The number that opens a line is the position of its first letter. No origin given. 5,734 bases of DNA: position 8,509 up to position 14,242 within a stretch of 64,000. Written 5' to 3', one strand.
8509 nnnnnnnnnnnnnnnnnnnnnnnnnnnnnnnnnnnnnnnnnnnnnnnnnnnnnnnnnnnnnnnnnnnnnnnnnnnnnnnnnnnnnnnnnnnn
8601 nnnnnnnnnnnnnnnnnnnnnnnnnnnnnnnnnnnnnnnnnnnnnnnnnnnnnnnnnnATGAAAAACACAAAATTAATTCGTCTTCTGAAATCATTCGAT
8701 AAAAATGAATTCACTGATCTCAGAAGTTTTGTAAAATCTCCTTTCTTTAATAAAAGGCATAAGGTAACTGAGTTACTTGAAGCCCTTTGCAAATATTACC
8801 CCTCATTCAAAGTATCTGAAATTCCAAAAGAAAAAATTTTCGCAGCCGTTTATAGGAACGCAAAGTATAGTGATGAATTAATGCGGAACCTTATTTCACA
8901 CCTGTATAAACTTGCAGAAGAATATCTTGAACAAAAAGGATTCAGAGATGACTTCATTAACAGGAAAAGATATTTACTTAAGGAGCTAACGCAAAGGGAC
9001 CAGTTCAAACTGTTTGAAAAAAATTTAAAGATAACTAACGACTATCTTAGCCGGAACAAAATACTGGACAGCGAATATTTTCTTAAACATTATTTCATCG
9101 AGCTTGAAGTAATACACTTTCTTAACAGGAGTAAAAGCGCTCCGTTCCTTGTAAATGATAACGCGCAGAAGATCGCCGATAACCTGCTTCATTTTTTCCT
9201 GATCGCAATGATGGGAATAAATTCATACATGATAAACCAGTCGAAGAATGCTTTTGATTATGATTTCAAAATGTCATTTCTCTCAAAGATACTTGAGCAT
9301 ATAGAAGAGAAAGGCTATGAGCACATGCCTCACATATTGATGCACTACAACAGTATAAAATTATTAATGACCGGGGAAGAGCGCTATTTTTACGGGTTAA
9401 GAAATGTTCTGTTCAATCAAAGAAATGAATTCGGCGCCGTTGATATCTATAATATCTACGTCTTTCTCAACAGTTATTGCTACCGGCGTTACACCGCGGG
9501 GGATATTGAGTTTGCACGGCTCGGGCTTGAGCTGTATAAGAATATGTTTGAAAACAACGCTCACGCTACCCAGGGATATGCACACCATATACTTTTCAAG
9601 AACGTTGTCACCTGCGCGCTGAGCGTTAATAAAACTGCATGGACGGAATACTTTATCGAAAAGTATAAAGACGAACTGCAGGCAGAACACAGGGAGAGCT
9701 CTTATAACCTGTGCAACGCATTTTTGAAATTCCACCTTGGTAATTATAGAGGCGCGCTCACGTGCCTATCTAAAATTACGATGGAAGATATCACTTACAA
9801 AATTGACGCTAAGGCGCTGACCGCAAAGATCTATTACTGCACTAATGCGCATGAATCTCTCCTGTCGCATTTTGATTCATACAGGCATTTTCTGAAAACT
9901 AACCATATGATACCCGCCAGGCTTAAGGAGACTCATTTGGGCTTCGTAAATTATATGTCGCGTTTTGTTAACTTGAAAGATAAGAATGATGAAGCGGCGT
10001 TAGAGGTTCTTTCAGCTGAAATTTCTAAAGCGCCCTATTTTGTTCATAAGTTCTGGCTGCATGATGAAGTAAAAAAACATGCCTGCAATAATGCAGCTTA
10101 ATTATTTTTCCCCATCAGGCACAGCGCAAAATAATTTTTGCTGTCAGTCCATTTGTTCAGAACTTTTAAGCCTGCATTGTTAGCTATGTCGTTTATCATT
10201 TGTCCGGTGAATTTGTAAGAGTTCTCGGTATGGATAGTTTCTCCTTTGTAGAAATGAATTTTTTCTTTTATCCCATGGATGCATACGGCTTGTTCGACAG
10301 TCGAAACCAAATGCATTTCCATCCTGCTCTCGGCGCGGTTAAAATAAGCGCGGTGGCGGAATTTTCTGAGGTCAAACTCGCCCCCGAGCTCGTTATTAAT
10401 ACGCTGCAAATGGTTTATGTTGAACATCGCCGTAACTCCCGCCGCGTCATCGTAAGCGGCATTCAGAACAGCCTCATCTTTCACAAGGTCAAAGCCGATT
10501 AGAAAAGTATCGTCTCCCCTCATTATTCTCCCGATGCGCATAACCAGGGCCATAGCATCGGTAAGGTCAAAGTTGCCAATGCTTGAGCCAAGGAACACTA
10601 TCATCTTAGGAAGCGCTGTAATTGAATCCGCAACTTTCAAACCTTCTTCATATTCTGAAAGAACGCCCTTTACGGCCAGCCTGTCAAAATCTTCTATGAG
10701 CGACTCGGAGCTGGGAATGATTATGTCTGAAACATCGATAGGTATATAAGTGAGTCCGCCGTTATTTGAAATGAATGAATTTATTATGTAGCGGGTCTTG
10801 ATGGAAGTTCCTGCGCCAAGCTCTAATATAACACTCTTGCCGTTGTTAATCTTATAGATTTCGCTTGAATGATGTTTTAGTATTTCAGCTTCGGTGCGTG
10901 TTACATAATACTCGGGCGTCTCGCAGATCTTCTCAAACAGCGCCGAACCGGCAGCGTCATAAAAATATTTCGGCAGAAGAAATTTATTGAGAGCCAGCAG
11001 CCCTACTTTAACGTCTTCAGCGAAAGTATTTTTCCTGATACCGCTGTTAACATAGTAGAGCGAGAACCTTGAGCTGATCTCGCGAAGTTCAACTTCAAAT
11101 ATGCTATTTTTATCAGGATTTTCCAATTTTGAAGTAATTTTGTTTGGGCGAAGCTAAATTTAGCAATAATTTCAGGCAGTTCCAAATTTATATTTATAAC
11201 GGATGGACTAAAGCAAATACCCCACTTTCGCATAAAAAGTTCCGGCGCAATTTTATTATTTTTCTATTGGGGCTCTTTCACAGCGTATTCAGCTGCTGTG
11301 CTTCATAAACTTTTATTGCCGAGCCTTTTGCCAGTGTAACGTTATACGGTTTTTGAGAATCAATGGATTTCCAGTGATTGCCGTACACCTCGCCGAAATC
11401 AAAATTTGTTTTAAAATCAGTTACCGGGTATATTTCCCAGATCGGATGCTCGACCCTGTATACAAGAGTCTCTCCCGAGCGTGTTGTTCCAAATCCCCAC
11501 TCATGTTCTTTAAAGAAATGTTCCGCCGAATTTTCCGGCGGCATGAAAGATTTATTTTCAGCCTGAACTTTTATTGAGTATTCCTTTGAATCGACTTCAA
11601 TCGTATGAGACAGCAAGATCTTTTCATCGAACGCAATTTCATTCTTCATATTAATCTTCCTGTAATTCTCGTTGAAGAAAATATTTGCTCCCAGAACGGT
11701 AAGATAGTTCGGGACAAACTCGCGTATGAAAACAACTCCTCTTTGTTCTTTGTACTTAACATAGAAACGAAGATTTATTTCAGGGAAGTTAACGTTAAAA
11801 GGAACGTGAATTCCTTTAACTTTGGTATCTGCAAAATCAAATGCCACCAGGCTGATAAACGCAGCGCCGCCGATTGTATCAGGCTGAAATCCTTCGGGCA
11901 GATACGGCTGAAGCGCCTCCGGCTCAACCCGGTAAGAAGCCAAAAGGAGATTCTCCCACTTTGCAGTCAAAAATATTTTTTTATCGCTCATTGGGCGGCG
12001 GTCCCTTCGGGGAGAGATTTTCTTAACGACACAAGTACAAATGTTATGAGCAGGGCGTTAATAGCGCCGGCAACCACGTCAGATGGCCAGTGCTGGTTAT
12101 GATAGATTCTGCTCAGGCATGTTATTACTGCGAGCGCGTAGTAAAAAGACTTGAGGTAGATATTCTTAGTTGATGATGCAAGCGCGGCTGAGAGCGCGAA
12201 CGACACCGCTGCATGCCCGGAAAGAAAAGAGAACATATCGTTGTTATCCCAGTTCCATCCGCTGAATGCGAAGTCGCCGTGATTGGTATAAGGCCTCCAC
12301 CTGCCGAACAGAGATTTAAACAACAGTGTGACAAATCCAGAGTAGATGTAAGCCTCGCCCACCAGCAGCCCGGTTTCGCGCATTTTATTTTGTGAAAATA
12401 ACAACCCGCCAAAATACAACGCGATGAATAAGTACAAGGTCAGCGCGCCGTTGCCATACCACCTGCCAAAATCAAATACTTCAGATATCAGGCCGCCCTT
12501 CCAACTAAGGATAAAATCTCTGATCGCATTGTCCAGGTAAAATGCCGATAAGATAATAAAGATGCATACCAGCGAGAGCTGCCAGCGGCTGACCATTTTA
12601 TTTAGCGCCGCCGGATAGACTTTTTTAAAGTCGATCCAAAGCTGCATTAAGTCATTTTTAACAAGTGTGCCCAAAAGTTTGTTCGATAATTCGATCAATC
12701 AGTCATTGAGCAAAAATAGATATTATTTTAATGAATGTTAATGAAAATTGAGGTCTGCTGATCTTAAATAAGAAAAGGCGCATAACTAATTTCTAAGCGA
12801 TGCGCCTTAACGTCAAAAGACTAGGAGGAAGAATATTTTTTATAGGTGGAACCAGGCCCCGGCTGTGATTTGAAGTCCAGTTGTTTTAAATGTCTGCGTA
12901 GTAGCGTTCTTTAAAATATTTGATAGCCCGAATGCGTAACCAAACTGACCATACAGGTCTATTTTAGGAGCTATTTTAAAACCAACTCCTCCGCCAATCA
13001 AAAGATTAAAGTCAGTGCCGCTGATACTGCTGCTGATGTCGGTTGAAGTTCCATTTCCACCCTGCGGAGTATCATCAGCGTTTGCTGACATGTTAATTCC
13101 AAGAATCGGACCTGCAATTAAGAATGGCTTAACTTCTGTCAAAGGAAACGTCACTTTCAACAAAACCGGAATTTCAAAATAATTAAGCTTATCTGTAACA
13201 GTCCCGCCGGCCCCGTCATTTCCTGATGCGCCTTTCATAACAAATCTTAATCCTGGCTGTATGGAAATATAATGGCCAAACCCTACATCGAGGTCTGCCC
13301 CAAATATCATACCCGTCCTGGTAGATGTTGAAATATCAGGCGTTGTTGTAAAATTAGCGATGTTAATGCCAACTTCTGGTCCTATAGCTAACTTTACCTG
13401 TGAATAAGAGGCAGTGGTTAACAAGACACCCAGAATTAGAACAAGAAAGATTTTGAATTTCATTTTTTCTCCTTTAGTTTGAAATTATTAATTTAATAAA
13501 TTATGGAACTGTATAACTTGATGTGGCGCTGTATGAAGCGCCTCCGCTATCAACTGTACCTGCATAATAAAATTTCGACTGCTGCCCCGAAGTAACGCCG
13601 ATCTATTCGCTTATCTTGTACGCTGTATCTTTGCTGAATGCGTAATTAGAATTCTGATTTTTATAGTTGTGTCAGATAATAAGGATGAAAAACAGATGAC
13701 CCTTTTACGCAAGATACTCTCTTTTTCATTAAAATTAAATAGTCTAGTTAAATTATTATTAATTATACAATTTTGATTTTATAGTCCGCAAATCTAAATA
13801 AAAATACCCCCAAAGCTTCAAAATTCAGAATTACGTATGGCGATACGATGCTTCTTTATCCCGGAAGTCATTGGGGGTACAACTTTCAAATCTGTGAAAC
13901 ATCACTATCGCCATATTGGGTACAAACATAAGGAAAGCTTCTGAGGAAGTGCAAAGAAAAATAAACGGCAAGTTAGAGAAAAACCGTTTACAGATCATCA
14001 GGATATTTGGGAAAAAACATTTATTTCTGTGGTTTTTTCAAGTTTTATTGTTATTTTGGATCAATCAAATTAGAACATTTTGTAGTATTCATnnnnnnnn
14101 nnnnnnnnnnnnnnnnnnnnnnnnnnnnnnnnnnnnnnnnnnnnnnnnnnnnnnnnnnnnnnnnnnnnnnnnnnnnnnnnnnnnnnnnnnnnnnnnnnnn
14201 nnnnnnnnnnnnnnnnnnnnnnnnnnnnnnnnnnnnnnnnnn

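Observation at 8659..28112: Three paralogs of an uncharacterised ~480-aa helical protein, each divergently paired with a secreted or outer-membrane protein gene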

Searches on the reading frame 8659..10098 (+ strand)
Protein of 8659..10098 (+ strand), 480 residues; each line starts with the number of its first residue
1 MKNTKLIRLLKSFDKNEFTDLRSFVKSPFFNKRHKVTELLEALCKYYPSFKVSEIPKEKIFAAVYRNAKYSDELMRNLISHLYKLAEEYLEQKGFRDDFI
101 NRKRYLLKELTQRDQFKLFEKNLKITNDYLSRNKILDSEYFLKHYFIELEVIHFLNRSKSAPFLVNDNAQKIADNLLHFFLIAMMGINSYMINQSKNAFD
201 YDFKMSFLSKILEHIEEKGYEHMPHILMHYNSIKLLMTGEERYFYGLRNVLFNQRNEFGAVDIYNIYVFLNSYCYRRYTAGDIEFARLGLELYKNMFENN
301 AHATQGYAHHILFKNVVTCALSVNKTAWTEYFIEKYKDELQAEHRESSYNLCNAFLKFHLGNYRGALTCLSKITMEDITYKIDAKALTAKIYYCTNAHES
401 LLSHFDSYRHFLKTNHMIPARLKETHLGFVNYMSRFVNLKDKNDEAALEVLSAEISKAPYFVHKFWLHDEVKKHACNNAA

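Call 7: search_protein_families(library=pfam, proteins=[window:8659-10098:+], max_evalue=1)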
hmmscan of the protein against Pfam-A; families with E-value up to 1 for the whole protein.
window:8659-10098:+ (480 aa): 1 family
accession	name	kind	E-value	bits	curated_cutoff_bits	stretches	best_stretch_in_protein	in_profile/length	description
PF25058.1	ARM_TT21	-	2.6e-05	24.6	27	1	309-393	56-139/155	Tetratricopeptide repeat protein 21 ARM repeat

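Call 8: search_protein_families(library=ncbifam, proteins=[window:8659-10098:+], max_evalue=1)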
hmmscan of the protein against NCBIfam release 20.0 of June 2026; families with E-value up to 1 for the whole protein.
window:8659-10098:+ (480 aa): 0 families
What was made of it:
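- On LysR-type regulators: No Pfam or NCBIfam hit (calls 7, 8).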

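Call 73: search_protein_families(library=padloc, proteins=[window:8659-10098:+], max_evalue=0.1)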
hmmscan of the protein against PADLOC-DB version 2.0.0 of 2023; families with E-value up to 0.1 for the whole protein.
window:8659-10098:+ (480 aa): 0 families

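Call 74: search_protein_families(library=phrogs, proteins=[window:8659-10098:+], max_evalue=0.1)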
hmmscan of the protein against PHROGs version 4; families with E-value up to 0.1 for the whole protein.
window:8659-10098:+ (480 aa): 0 families
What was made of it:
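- On Anti-phage defence or phage protein families: No PADLOC hit, only noise in PHROGs (calls 73, 74).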

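Call 102: find_related_loci(query=window:8659-10098:+, collection=metagenome_contigs, flank=3000)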
Query window:8659-10098:+ (480 aa) in metagenome_contigs; peptide patterns used: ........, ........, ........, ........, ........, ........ (x = any residue, [..] = any of these).
60 stretches matched a pattern, but none encodes a relative of the query by tblastn (E <= 1e-3).

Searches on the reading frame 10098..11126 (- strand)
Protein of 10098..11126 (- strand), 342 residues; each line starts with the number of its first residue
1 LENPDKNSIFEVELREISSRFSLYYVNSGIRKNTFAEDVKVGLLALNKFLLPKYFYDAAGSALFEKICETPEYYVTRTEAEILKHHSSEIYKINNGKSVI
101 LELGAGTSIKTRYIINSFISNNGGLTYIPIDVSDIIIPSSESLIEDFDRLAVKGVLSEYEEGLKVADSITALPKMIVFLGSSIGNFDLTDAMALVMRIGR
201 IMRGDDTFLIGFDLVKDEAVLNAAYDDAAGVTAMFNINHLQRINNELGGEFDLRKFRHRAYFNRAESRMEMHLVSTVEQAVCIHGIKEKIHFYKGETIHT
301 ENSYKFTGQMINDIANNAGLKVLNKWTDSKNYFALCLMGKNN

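Call 12: search_protein_families(library=pfam, proteins=[window:10098-11126:-], max_evalue=0.01)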
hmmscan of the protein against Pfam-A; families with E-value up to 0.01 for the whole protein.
window:10098-11126:- (342 aa): 1 family
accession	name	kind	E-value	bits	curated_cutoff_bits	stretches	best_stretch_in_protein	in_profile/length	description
PF10017.15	Methyltransf_33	-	6.4e-101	337.9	23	1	35-338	1-302/304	Histidine-specific methyltransferase, SAM-dependent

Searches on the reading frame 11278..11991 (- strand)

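Call 12: search_protein_families(library=pfam, proteins=[window:11278-11991:-], max_evalue=0.01)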
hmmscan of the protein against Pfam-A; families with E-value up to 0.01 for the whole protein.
window:11278-11991:- (237 aa): 2 families
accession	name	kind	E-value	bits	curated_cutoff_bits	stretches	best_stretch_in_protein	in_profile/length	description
PF09844.14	DUF2071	-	8.9e-49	166.4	27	1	9-223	1-210/212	Uncharacterized conserved protein (COG2071)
PF06314.16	ADC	-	8.6e-05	22.6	29.8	1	12-89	20-88/238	Acetoacetate decarboxylase (ADC)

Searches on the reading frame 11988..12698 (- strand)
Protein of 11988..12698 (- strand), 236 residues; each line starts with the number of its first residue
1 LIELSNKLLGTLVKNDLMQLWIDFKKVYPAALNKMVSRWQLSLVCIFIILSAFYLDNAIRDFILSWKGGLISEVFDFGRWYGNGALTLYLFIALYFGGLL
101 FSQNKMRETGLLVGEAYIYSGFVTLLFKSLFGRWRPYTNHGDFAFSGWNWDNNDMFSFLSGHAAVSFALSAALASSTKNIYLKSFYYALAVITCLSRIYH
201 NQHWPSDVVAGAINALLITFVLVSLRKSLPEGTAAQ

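Call 12: search_protein_families(library=pfam, proteins=[window:11988-12698:-], max_evalue=0.01)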
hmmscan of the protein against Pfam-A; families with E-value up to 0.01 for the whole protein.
window:11988-12698:- (236 aa): 3 families
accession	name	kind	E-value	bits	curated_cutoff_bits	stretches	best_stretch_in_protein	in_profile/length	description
PF01569.27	PAP2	-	2.8e-19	69.6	27.2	1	111-225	3-124/130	PAP2 superfamily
PF14378.12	PAP2_3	-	2e-07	31.5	27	1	146-218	113-187/190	PAP2 superfamily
PF14360.12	PAP2_C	-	0.00067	20.6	27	1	159-219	7-69/74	PAP2 superfamily C-terminal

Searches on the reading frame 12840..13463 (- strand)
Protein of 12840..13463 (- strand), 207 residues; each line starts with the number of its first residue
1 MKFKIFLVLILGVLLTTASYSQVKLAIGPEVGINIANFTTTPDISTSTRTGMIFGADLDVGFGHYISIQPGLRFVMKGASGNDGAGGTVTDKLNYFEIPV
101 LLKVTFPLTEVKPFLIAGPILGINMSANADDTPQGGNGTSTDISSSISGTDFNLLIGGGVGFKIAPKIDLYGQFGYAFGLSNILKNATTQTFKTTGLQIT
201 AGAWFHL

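Call 12: search_protein_families(library=pfam, proteins=[window:12840-13463:-], max_evalue=0.01)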
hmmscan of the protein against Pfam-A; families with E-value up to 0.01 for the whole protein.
window:12840-13463:- (207 aa): 2 families
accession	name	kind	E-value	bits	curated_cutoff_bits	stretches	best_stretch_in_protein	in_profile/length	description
PF13568.12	OMP_b-brl_2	-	2.6e-19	70.4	27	1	24-184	8-174/175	Outer membrane protein beta-barrel domain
PF13505.12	OMP_b-brl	-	2.5e-14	54.3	28.7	1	7-203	4-173/175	Outer membrane protein beta-barrel domain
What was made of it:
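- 12840..13463 (-): Partner of P2: small outer-membrane beta-barrel protein. Pfam OMP_b-brl_2 at 2.6e-19 (call 12)
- Checked: 12840-13463(-) is an OMP_b-brl_2 barrel (call 12).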

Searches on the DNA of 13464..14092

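Call 97: search_rna_families(source=window, start=13464, end=14092, threshold=evalue, max_evalue=1)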
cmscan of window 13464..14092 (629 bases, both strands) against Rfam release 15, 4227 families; matches with E-value up to 1: 1.
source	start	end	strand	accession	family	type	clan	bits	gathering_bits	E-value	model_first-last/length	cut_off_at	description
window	13792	13889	+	RF00451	MIR395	Gene; miRNA;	-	17.6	56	0.78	1-104/104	no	mir-395 microRNA precursor family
